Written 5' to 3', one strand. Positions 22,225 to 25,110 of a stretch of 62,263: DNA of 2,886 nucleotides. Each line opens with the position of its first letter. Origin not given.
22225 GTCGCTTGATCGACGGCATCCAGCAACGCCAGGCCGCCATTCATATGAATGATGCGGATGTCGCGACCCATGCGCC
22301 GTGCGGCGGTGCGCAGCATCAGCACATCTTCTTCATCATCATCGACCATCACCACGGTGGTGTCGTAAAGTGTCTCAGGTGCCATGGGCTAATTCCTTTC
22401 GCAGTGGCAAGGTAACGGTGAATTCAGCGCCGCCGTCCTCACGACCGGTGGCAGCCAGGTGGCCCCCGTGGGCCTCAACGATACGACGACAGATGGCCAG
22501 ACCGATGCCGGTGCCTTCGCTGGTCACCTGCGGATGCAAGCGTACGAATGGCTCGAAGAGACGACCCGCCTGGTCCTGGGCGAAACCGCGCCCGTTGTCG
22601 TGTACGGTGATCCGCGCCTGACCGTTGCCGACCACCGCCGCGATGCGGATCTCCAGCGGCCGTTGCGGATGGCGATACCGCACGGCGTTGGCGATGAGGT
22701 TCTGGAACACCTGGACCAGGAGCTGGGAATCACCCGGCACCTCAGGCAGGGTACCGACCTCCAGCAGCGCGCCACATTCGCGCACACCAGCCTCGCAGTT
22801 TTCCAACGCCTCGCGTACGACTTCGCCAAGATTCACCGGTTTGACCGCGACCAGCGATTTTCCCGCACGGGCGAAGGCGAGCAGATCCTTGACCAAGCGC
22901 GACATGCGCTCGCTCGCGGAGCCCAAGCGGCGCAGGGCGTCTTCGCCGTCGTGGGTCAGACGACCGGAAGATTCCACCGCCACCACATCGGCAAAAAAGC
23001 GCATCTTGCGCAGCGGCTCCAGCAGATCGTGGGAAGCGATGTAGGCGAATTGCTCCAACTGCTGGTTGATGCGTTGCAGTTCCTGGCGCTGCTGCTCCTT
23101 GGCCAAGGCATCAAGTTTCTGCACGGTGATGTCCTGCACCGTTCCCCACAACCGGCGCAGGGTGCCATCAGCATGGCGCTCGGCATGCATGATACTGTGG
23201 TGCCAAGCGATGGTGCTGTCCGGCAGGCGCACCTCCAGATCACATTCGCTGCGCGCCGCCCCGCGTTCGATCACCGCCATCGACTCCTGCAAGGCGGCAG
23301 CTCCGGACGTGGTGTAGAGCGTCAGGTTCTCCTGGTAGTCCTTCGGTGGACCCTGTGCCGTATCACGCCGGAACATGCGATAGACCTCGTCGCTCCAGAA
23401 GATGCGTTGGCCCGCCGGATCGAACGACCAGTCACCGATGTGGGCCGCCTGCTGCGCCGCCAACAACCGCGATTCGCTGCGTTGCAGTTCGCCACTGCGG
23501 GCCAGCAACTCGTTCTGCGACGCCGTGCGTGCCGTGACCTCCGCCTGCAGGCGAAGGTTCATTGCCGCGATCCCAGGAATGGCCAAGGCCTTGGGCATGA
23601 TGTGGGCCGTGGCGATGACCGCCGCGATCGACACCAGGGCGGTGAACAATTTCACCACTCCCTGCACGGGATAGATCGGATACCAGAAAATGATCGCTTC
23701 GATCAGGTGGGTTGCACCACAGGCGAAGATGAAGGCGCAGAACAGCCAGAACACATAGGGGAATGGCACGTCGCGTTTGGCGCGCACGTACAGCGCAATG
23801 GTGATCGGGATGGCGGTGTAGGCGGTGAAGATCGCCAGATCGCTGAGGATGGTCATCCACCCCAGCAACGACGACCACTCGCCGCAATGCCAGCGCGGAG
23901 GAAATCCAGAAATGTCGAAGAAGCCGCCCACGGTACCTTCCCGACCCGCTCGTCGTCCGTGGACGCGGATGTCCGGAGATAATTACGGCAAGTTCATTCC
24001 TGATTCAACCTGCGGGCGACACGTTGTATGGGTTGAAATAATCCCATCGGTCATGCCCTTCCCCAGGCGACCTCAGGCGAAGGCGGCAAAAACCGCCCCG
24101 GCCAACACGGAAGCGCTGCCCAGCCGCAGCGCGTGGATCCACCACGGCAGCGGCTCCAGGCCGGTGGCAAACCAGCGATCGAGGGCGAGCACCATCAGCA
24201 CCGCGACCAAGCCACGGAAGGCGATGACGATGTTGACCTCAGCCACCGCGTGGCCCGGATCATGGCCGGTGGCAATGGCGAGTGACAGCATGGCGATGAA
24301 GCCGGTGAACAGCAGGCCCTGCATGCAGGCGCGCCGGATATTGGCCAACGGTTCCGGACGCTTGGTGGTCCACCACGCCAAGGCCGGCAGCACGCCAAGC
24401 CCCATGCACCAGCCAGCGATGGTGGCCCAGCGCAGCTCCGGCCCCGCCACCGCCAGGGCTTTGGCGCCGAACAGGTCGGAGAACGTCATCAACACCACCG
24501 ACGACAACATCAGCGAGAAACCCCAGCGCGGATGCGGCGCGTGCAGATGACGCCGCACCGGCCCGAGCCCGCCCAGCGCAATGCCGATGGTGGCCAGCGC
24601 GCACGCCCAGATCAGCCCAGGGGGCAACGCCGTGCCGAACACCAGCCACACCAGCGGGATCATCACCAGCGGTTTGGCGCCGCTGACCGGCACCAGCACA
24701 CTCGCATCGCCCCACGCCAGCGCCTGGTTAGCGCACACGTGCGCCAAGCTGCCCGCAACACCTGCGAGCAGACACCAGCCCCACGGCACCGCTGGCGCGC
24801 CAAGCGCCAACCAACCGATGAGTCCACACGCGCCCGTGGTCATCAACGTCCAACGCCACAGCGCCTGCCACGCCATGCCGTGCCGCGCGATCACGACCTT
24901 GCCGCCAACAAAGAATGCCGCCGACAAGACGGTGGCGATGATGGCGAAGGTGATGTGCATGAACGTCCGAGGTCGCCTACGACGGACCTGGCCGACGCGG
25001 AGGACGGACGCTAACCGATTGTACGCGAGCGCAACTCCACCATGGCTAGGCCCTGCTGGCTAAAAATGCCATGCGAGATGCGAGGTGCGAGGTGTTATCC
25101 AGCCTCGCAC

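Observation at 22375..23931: Histidine kinase with an ETR1-type ethylene-binding domain: all seven ethylene/Cu(I)-binding residues are conserved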

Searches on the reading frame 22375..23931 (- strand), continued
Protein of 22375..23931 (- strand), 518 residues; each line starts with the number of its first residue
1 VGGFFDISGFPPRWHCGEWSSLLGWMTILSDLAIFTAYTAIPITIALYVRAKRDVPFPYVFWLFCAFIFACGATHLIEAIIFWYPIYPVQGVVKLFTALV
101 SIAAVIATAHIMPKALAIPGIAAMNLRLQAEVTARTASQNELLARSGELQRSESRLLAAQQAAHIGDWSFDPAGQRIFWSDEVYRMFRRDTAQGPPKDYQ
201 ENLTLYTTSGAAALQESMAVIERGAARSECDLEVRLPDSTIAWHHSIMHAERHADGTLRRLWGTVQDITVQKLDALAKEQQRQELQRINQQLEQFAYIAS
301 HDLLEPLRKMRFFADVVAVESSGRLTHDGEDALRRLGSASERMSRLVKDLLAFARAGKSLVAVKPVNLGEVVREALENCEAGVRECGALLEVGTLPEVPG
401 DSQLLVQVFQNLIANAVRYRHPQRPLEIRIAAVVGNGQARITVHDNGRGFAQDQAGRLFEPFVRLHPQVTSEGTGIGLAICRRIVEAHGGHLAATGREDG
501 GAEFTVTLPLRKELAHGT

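Call 54: fold_search(model_id=the predicted structure, library=pdb)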
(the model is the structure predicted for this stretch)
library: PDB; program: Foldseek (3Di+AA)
matches with E <= 10: 1088; with E <= 0.001: 561
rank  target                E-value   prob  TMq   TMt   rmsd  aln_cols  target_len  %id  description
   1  8a7h_A                2.7e-23  1.00  0.28  0.40  19.4       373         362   22  Crystal structure of a chimeric LOV-Histidine kinase SB2F1-I66R mutant (light state; asymmetrical variant, trigonal fo (released 2024-01-10)
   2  8a6x_B                5.3e-23  1.00  0.29  0.39  20.0       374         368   22  Crystal structure of a chimeric LOV-Histidine kinase SB2F1 (asymmetrical variant, trigonal form with long c axis) (released 2024-01-10)
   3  9a5d_A                1.5e-22  1.00  0.35  0.30  21.7       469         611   19  Integrative model of WALK-YYCH by crosslinking MS and deep learning (released 2024-09-18)
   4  8a7f_A                2.7e-22  1.00  0.28  0.40  19.4       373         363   21  Crystal structure of a chimeric LOV-Histidine kinase SB2F1-I66R mutant (asymmetrical variant, trigonal form with long  (released 2024-01-10)
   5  4gcz_A                4.5e-22  1.00  0.27  0.38  16.0       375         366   22  Structure of a blue-light photoreceptor (released 2013-06-19)
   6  8a7f_B                9.3e-22  1.00  0.28  0.39  19.6       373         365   21  Crystal structure of a chimeric LOV-Histidine kinase SB2F1-I66R mutant (asymmetrical variant, trigonal form with long  (released 2024-01-10)
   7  8a3u                  1.8e-21  1.00  0.28  0.39  19.6       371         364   22  Crystal structure of a chimeric LOV-Histidine kinase SB2F1 (symmetrical variant, trigonal form with short c-axis) (released 2023-12-20)
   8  8a52_A                1.8e-21  1.00  0.28  0.39  19.3       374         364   22  Crystal structure of a chimeric LOV-Histidine kinase SB2F1 (asymmetrical variant, trigonal form with long c-axis) (released 2023-12-27)
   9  4gcz_B                9.8e-20  1.00  0.38  0.49  14.3       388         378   20  Structure of a blue-light photoreceptor (released 2013-06-19)
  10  8upk_A                4.7e-19  1.00  0.31  0.23  24.0       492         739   22  Pr/Pfr heterodimer (hybrid) state of Stigmatella aurantiaca bacteriophytochrome 2 (released 2024-09-25)
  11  9jfj_C                1.7e-18  1.00  0.37  0.79   5.2       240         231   27  Crystal structure of the cytoplasmic domain of ZraS in ADP-bound form (released 2025-03-26)
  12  9jfj_A                2.3e-18  1.00  0.38  0.81   4.3       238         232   26  Crystal structure of the cytoplasmic domain of ZraS in ADP-bound form (released 2025-03-26)
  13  4i5s_B                3.7e-18  1.00  0.33  0.41  16.2       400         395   19  Structure and function of sensor histidine kinase (released 2013-03-27)
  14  9jfj_B                6.9e-18  1.00  0.28  0.61  16.1       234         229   26  Crystal structure of the cytoplasmic domain of ZraS in ADP-bound form (released 2025-03-26)
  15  8f71_B                3.0e-17  1.00  0.32  0.81   4.4       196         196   38  Crystal structure of the histidine kinase domain of bacteriophytochrome RpBphP2 (released 2023-11-22)
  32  8f71_A                6.5e-16  1.00  0.33  0.84   5.6       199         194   37  Crystal structure of the histidine kinase domain of bacteriophytochrome RpBphP2 (released 2023-11-22)
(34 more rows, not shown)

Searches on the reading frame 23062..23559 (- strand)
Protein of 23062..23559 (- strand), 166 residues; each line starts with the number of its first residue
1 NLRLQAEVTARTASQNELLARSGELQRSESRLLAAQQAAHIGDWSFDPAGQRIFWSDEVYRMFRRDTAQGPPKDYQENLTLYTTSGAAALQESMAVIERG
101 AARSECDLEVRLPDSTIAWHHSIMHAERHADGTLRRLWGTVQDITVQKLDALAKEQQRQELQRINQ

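Call 47: search_solved_structures(query=A4, max_evalue=0.01, show_alignments=1)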
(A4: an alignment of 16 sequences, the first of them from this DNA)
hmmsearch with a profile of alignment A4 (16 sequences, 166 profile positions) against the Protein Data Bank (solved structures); distinct sequences matched with E-value up to 0.01: 6.
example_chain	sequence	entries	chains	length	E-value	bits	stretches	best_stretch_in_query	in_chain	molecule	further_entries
3nja_A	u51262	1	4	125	1.4e-11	47.6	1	30-149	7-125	Probable GGDEF family protein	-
3mr0_A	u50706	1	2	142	1.2e-09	41.4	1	23-163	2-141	Sensory box histidine kinase/response regulator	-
8js5_A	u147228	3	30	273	1.4e-07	34.6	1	41-164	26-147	Sensor protein FixL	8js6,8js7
6ph4_A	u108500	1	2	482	2.3e-07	33.9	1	15-161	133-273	Blue-light-activated histidine kinase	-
6ph3_A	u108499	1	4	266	5.9e-07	32.6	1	16-151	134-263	Blue-light-activated histidine kinase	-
6pps_A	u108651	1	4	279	7.2e-07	32.3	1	16-151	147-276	Blue-light-activated histidine kinase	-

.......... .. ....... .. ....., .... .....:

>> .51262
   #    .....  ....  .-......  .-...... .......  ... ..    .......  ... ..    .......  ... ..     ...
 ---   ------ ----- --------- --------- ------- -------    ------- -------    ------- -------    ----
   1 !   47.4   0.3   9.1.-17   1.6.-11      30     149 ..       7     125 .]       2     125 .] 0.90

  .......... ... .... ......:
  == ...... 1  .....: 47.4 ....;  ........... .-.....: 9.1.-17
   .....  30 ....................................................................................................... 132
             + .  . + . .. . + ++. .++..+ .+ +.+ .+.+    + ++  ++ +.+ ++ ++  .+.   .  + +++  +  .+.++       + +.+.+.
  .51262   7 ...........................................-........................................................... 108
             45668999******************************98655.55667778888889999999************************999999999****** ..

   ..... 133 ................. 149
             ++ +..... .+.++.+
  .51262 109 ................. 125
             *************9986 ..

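Call 48: search_protein_families(library=pfam, alignment_id=A4, max_evalue=0.01)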
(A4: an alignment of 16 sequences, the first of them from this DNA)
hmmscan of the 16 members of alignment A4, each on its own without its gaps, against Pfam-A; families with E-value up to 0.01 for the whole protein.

A. member 1, seq(166 aa): 0 families

B. families by the number of members that match (of 16 scanned): 5 families
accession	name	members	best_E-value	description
PF08447.18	PAS_3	7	2.5e-08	PAS fold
PF08448.16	PAS_4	5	8.1e-06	PAS fold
PF00989.32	PAS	2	0.0031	PAS fold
PF13426.13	PAS_9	1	0.002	PAS domain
PF16859.10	TetR_C_11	1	0.0092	Tetracyclin repressor-like, C-terminal domain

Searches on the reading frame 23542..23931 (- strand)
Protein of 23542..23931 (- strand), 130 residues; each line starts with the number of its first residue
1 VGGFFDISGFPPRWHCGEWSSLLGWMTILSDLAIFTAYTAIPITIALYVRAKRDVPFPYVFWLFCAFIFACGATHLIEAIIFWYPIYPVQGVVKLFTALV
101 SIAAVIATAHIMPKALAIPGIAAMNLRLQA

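Call 7: find_homologous_proteins(query=window:23542-23931:-, max_evalue=0.001)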
Query window:23542-23931:- (130 aa): 14 proteins with E <= 0.001 among 22 candidates.
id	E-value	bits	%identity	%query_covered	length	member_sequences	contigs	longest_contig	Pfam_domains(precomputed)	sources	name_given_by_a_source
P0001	7.6e-43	164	62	95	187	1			PF25487.2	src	-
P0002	2.6e-41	159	65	87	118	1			PF25487.2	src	-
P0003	8.9e-41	157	57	98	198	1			PF25487.2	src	-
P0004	1.4e-38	150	61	90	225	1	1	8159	PF25487.2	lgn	-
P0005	2.0e-38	150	53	98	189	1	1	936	PF25487.2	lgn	-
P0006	2.2e-34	137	54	88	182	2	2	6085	PF25487.2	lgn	-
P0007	1.4e-33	134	54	89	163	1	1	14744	PF25487.2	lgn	-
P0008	8.6e-33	132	58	82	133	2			PF25487.2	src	-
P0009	8.2e-32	128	59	79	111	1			PF25487.2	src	-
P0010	5.6e-31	126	46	96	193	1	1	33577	PF25487.2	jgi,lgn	-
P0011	3.8e-30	123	45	94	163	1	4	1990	PF25487.2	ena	-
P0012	5.1e-28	116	55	78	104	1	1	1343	PF25487.2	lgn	-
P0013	2.6e-26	111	45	100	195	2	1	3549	PF25487.2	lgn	-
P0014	6.7e-19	87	62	55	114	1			PF25487.2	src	-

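Call 24: search_protein_representatives(protein=window:23542-23931:-)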
Query: 130 residues. Proteins with E-value up to 0.001 (for the whole library): 7558; up to 1e-10: 5195; up to 1e-30: 479. The best 150 are listed.
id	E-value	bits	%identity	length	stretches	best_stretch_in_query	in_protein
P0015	3.3e-61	221.9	76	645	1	3-130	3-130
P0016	1.5e-51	190.7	64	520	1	2-129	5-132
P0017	6.2e-45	169.2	60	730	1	4-129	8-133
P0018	6.7e-45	169.1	61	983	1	4-130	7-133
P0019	3.7e-44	166.7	61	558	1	3-129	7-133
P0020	4.0e-43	163.4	59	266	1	1-130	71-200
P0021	6.7e-43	162.6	59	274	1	2-128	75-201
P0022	4.3e-42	160.0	60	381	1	4-128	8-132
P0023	5.6e-42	159.6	63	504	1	4-118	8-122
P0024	2.0e-41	157.8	57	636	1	3-129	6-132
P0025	2.1e-41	157.8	56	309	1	4-129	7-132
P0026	2.5e-41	157.6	57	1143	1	4-128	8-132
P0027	3.0e-41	157.3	57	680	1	4-129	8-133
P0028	3.4e-41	157.1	57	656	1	4-129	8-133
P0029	3.5e-41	157.1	57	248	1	4-130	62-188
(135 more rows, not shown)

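Call 63: predict_structure(alignment_id=A5)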
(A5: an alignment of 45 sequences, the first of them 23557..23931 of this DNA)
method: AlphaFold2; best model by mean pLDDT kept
length: 125 residues; sequences in the alignment: 45
mean_pLDDT: 91.8   pTM: 0.78
mean pLDDT of the five models: 91.8, 90.9, 81.4, 77.1, 74.0
residues with pLDDT >= 90: 96; 70-90: 26; 50-70: 3; < 50: 0
segments of 3 or more residues with pLDDT < 50: none
pLDDT, mean of each block of 10 residues (from residue 1): 82 88 95 98 96 92 95 96 93 96 95 88 66
secondary structure, 60 per line:
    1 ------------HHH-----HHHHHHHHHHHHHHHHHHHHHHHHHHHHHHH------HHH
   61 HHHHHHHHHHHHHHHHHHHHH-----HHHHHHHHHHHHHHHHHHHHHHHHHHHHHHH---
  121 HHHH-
elements in order: H21-51 H58-81 H87-117 H121-124

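Call 66: fold_search(model_id=the predicted structure, library=pdb)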
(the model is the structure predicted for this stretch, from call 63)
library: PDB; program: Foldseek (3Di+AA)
matches with E <= 10: 48; with E <= 0.001: 0
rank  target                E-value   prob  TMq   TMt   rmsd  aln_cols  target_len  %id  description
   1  4wpe                  2.1e+00  0.21  0.33  0.16  22.4       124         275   13  Crystal Structure of Hof1p F-BAR domain (released 2014-12-24)
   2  8jj5_A                2.3e+00  0.20  0.28  0.17   7.4        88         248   17  Porcine uroplakin complex (released 2023-06-14)
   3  6h7w_M                2.9e+00  0.51  0.41  0.25  22.2        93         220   10  Model of retromer-Vps5 complex assembled on membrane. (released 2018-09-26)
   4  8e9h_J                3.4e+00  0.33  0.37  0.23   6.3        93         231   16  Mycobacterial respiratory complex I, fully-inserted quinone (released 2022-10-12)
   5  3qwe                  3.4e+00  0.33  0.43  0.22  14.4       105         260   12  Crystal structure of the N-terminal domain of the GEM interacting protein (released 2011-03-23)
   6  2v0o_B                3.4e+00  0.20  0.34  0.18  19.5        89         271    8  FCHO2 F-BAR domain (released 2007-06-26)
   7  8e9g_J                3.8e+00  0.35  0.37  0.23   4.5        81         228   17  Mycobacterial respiratory complex I with both quinone positions modelled (released 2022-10-12)
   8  3zx6_A                4.2e+00  0.08  0.24  0.11  23.9       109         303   16  Structure of Hamp(AF1503)-Tsr fusion - Hamp (A291V) mutant (released 2012-02-29)
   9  6s1k_E                4.4e+00  0.38  0.39  0.47  15.9        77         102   16  E. coli Core Signaling Unit, carrying QQQQ receptor mutation (released 2020-01-22)
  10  3qe6_B                4.4e+00  0.21  0.35  0.18   8.5        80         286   10  Mouse PACSIN 3 F-BAR domain structure (released 2012-01-25)
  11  2v0o_A                4.7e+00  0.16  0.33  0.18  19.4        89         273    8  FCHO2 F-BAR domain (released 2007-06-26)
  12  3b29                  4.7e+00  0.05  0.19  0.17  17.1       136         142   18  Human leukotriene C4 synthase in complex with dodecyl-beta-D-selenomaltoside (released 2011-12-14)
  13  9jj3_A                4.9e+00  0.30  0.43  0.22   4.4        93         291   15  Cryo-EM structure of human ZnT4 D150N/D281N (released 2025-06-04)
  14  9h2s_A                4.9e+00  0.23  0.38  0.17   4.5        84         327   18  a YnaI-MscS chimera in a closed conformation purified in DDM with additional lipids showing ligand-filled pore and poc (released 2025-09-24)
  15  6hdc_B                5.5e+00  0.18  0.40  0.24   7.8       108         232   14  Crystal structure of the potassium channel MtTMEM175 T38A variant in complex with a Nanobody-MBP fusion protein (released 2019-08-28)
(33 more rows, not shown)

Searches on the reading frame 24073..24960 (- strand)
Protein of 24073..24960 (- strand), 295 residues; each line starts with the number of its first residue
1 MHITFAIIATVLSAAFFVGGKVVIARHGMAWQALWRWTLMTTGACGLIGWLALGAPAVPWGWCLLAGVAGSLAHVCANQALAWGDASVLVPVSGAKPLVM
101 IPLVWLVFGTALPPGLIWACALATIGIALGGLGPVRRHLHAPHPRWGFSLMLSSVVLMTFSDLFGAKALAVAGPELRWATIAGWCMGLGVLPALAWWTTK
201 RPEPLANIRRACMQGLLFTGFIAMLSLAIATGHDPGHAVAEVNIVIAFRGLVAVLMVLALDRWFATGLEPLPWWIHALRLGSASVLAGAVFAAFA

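Call 3: search_protein_families(library=pfam, proteins=[window:24073-24960:-], max_evalue=0.1)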
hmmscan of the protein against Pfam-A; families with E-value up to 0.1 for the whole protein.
window:24073-24960:- (295 aa): 1 family
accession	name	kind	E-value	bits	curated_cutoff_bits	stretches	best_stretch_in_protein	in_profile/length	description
PF00892.27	EamA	-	1e-07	32.7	28.2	1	3-129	4-132/135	EamA-like transporter family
